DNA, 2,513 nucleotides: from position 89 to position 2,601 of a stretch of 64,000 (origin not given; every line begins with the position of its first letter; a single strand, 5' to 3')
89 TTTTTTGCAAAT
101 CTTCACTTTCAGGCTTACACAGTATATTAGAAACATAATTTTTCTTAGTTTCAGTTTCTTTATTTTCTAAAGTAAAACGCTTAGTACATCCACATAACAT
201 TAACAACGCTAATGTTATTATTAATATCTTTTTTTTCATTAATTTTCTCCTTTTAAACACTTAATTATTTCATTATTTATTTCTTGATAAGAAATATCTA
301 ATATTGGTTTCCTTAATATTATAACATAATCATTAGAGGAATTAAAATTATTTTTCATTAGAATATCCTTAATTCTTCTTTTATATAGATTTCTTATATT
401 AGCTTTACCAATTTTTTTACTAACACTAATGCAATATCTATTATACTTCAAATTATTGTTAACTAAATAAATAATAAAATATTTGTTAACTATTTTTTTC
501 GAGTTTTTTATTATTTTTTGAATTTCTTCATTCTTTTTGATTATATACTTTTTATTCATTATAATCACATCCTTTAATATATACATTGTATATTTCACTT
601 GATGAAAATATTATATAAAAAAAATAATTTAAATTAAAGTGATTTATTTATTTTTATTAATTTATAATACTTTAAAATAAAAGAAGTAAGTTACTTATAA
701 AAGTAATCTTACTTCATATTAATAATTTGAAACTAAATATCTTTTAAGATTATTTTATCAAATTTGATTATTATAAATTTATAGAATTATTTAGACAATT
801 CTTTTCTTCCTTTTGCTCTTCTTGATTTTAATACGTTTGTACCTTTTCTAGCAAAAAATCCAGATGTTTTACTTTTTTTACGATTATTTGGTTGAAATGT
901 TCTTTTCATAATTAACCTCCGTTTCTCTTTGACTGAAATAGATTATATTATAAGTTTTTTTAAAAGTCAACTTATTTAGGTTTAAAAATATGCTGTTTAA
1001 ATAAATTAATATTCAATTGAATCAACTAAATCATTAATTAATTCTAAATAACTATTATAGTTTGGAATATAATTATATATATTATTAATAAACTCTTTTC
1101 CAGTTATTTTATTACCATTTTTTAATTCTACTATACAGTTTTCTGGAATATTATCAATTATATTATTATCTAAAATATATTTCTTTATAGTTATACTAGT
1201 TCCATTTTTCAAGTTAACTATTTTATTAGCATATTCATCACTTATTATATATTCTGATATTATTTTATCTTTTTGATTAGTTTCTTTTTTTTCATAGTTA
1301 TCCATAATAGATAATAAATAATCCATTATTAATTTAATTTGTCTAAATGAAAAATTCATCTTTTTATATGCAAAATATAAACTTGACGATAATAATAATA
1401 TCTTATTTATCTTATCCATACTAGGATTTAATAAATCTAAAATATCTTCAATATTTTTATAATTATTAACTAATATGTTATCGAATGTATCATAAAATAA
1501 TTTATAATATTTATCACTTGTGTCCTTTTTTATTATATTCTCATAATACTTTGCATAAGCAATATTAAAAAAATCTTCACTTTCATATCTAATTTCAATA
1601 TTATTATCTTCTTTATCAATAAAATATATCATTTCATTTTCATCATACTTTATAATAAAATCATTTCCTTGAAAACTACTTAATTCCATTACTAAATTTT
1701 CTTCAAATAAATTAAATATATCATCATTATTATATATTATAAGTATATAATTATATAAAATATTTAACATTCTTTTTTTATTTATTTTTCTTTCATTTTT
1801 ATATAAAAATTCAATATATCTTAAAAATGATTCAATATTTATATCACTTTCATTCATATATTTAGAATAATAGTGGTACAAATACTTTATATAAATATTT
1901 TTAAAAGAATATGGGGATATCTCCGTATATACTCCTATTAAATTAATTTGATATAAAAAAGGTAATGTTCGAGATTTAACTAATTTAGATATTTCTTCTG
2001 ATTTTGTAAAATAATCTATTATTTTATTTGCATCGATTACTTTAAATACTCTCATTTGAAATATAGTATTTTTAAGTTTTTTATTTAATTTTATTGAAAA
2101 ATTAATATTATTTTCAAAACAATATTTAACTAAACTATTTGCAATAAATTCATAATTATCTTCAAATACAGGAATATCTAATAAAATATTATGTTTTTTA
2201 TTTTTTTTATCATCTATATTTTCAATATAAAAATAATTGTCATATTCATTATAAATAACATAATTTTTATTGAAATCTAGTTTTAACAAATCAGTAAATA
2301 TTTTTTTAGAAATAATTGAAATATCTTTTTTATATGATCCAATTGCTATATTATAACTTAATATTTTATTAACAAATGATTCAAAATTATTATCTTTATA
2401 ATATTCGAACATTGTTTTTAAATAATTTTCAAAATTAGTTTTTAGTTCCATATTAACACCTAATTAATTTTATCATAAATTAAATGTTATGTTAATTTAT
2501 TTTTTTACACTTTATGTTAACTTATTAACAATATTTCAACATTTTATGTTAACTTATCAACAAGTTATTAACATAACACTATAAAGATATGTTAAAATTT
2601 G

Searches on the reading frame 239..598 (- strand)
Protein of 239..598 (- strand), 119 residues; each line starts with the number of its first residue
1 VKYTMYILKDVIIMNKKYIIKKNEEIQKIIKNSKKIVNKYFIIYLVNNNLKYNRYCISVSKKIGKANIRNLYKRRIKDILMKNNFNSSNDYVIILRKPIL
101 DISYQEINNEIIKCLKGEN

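Call 8: search_protein_families(library=ncbifam, proteins=[window:239-598:-])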
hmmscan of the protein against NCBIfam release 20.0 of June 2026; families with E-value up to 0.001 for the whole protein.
window:239-598:- (119 aa): 1 family
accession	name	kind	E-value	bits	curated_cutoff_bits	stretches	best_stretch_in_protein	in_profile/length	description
TIGR00188.1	rnpA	equivalog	1.4e-17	63.9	38.35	1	15-113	2-102/111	ribonuclease P protein component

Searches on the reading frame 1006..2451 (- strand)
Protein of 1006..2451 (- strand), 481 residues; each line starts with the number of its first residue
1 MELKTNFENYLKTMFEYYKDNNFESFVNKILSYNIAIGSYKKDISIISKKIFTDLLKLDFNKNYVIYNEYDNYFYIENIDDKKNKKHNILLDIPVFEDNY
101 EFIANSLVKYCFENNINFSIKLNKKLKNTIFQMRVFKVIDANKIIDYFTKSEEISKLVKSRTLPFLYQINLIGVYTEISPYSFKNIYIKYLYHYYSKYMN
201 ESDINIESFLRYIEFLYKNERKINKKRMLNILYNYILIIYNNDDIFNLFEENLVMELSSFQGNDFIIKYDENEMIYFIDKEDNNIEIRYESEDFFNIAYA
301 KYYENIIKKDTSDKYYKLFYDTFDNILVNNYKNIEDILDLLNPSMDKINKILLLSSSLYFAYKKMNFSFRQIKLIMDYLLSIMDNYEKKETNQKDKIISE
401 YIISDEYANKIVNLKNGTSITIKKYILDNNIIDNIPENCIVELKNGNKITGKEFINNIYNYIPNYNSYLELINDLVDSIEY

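Call 8: search_protein_families(library=ncbifam, proteins=[window:1006-2451:-])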
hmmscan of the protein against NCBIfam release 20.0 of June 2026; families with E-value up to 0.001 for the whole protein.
window:1006-2451:- (481 aa): 1 family
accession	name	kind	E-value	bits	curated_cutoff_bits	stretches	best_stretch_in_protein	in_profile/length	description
NF011657.0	PRK15076.1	subfamily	0.00011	20.9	486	1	384-443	285-345/432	alpha-galactosidase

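Call 14: find_encoding_contigs(protein=window:1006-2451:-, flank=10000, max_places=6)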
Protein window:1006-2451:- (481 aa): 5 contigs read that carry it; 4 places shown.
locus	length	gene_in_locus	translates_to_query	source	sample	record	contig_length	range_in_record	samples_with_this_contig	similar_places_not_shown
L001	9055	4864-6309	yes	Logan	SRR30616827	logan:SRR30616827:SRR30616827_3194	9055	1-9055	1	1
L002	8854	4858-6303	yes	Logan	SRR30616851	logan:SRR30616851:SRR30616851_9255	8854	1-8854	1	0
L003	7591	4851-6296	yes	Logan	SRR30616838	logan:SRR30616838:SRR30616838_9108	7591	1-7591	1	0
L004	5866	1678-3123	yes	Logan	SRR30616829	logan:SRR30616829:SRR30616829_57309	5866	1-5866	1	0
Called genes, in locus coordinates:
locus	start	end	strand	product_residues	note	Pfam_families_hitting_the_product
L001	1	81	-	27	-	?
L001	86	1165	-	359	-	PF02463:SMC_N, PF13175:AAA_15 (weak), PF13476:AAA_23 (faint), PF13304:AAA_21 (weak)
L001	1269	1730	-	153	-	PF06338:ComK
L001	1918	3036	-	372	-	PF00712:DNA_pol3_beta, PF02767:DNA_pol3_beta_2, PF02768:DNA_pol3_beta_3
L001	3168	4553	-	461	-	PF00308:Bac_DnaA, PF08299:Bac_DnaA_C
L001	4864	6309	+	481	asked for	-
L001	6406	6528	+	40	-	PF00468:Ribosomal_L34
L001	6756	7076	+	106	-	PF00825:Ribonuclease_P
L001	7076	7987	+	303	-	PF02096:60KD_IMP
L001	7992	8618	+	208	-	PF01424:R3H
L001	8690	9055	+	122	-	?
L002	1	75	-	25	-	?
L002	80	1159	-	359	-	PF02463:SMC_N, PF13175:AAA_15 (weak), PF13476:AAA_23 (faint), PF13304:AAA_21 (weak)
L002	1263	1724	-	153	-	PF06338:ComK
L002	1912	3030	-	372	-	PF00712:DNA_pol3_beta, PF02767:DNA_pol3_beta_2, PF02768:DNA_pol3_beta_3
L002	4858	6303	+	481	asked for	-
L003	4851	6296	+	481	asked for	-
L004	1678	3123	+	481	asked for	-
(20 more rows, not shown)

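Call 16: find_related_loci(query=window:1006-2451:-, collection=genome_contigs, flank=10000)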
Query window:1006-2451:- (481 aa) in genome_contigs; peptide patterns used: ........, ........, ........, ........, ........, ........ (x = any residue, [..] = any of these).
66 stretches matched a pattern, but none encodes a relative of the query by tblastn (E <= 1e-3).
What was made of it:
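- Tried and rejected: A genome_contigs scan with the 481-aa ORFan (window 1006-2451) found no relative (call 16).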
